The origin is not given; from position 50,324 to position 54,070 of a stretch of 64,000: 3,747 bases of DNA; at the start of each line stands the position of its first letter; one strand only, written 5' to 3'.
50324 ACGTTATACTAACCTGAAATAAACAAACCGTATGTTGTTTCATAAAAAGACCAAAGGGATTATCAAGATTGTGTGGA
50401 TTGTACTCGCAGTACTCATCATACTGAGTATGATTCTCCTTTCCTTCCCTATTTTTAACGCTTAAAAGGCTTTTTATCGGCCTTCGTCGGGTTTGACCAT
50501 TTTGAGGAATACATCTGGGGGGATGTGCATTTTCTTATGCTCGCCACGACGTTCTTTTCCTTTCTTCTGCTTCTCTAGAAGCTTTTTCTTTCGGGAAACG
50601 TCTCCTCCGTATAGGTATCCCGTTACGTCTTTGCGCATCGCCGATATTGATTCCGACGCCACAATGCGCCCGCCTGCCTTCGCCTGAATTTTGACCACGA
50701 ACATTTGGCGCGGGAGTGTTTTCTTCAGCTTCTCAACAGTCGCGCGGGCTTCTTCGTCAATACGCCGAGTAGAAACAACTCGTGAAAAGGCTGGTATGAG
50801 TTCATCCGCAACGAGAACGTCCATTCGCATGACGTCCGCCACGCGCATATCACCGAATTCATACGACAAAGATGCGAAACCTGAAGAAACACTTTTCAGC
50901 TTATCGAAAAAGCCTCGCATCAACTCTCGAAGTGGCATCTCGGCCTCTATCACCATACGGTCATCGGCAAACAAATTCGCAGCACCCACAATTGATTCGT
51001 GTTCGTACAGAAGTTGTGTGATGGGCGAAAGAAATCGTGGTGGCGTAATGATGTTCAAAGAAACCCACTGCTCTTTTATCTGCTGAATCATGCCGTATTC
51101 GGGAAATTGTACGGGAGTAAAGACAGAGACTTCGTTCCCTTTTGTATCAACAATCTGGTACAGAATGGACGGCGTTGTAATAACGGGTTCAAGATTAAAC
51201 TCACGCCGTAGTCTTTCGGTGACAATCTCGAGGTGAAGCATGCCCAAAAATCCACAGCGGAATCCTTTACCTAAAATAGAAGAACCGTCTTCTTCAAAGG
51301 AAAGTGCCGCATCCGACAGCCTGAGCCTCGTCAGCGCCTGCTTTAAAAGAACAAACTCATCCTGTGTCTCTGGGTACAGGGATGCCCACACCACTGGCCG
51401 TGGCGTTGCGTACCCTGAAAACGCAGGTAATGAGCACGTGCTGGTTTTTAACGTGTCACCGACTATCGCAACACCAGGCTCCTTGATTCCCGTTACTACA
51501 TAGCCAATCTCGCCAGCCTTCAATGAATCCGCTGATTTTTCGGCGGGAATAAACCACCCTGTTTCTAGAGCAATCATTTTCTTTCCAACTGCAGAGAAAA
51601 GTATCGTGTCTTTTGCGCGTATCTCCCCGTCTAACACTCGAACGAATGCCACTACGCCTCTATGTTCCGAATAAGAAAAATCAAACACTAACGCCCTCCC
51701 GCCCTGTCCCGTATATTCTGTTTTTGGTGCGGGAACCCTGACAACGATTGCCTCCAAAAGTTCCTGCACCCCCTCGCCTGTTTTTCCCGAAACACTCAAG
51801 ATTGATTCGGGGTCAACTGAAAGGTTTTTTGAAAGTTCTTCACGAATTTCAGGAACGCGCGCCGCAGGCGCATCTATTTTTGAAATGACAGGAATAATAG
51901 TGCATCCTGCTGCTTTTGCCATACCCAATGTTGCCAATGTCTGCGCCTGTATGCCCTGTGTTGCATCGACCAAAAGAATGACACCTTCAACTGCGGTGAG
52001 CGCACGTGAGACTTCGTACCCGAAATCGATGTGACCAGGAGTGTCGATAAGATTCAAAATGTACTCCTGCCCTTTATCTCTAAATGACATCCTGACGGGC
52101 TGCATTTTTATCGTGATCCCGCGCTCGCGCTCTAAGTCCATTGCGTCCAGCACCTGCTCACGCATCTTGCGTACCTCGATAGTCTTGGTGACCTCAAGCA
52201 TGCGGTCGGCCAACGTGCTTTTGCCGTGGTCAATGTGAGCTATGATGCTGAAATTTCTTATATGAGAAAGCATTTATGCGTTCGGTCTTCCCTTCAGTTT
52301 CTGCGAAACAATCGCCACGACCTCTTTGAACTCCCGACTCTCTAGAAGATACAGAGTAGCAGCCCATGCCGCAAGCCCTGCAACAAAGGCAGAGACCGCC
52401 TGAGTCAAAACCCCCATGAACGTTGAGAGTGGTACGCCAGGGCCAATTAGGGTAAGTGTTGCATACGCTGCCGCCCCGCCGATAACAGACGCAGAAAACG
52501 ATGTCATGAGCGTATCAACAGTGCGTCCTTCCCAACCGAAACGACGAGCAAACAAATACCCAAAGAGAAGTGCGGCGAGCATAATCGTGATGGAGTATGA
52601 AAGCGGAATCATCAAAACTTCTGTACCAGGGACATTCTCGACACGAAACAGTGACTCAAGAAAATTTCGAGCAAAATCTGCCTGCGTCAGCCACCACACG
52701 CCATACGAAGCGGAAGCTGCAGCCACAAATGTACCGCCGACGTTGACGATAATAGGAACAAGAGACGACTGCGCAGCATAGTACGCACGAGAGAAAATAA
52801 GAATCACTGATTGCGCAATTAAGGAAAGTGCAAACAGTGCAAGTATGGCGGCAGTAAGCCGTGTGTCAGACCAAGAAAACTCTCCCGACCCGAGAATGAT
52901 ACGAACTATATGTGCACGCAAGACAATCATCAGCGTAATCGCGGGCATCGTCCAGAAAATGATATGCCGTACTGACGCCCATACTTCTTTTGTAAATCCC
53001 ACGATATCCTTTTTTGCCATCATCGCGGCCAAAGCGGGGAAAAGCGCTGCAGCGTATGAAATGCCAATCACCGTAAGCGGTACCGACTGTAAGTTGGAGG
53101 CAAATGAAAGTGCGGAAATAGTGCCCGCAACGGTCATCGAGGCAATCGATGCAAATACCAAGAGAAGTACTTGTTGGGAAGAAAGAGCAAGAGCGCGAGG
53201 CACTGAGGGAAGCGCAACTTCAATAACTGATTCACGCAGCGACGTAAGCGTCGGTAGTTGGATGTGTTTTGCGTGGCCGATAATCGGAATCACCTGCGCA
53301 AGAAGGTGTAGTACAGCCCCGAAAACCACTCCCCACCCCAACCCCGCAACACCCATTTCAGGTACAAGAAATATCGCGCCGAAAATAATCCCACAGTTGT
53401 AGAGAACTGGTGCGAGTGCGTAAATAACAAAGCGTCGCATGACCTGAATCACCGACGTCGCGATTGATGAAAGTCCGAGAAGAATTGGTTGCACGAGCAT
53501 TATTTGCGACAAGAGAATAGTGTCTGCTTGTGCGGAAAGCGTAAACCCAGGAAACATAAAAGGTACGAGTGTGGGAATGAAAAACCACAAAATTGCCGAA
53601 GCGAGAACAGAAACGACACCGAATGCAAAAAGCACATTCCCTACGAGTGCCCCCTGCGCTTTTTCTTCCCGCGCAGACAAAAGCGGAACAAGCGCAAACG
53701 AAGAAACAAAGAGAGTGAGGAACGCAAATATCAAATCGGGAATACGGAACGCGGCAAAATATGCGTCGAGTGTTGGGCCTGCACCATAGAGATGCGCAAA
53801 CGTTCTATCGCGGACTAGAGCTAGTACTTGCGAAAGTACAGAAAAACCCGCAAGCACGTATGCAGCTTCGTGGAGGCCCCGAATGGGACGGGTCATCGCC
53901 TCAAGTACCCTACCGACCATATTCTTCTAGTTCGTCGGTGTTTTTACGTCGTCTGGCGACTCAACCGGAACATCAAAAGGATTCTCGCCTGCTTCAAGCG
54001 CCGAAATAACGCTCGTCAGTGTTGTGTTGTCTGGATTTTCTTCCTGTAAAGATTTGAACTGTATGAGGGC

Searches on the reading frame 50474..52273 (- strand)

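Call 31: search_protein_families(library=pfam, proteins=[window:50474-52273:-], max_evalue=0.0001)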
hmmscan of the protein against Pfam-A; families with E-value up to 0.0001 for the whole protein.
window:50474-52273:- (599 aa): 6 families
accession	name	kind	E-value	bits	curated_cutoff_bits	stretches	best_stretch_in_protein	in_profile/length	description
PF00009.33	GTP_EFTU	-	3.8e-52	177.1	26.5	1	4-181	2-187/188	Elongation factor Tu GTP binding domain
PF06421.17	LepA_C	-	2.7e-33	114.7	29.7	1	490-593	3-106/107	GTP-binding protein LepA C-terminus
PF00679.30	EFG_C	-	6.6e-13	48.9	27.9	1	399-480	2-82/89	Elongation factor G C-terminus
PF14492.12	EFG_III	-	3.8e-07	30.5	27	1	291-363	2-71/75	Elongation Factor G, domain III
PF03144.31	GTP_EFTU_D2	-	3.4e-06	27.8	30.3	1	206-275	1-72/73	Elongation factor Tu domain 2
PF22042.2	EF-G_D2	-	4.9e-05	23.8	27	0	193-237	3-44/84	Elongation factor G domain 2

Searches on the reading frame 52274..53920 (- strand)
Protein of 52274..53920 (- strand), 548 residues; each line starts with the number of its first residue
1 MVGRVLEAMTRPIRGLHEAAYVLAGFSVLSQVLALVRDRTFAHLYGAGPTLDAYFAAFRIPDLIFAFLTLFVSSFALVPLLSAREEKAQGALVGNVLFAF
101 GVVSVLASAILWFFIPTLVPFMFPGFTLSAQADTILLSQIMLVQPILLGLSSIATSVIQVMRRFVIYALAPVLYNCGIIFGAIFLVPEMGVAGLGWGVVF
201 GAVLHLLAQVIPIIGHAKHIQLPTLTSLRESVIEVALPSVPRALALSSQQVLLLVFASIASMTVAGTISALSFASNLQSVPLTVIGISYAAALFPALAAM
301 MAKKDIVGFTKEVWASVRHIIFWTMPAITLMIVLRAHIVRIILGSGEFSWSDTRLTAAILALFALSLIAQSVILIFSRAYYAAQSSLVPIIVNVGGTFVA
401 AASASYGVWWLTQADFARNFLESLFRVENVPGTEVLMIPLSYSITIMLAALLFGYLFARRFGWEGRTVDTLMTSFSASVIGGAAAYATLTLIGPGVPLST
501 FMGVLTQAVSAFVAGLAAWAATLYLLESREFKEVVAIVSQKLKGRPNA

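Call 31: search_protein_families(library=pfam, proteins=[window:52274-53920:-], max_evalue=0.0001)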
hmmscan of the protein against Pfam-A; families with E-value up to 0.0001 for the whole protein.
window:52274-53920:- (548 aa): 1 family
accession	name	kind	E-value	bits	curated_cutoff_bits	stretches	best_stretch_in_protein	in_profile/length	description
PF03023.19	MurJ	-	5e-51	174.2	27.4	1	41-492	1-437/451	Lipid II flippase MurJ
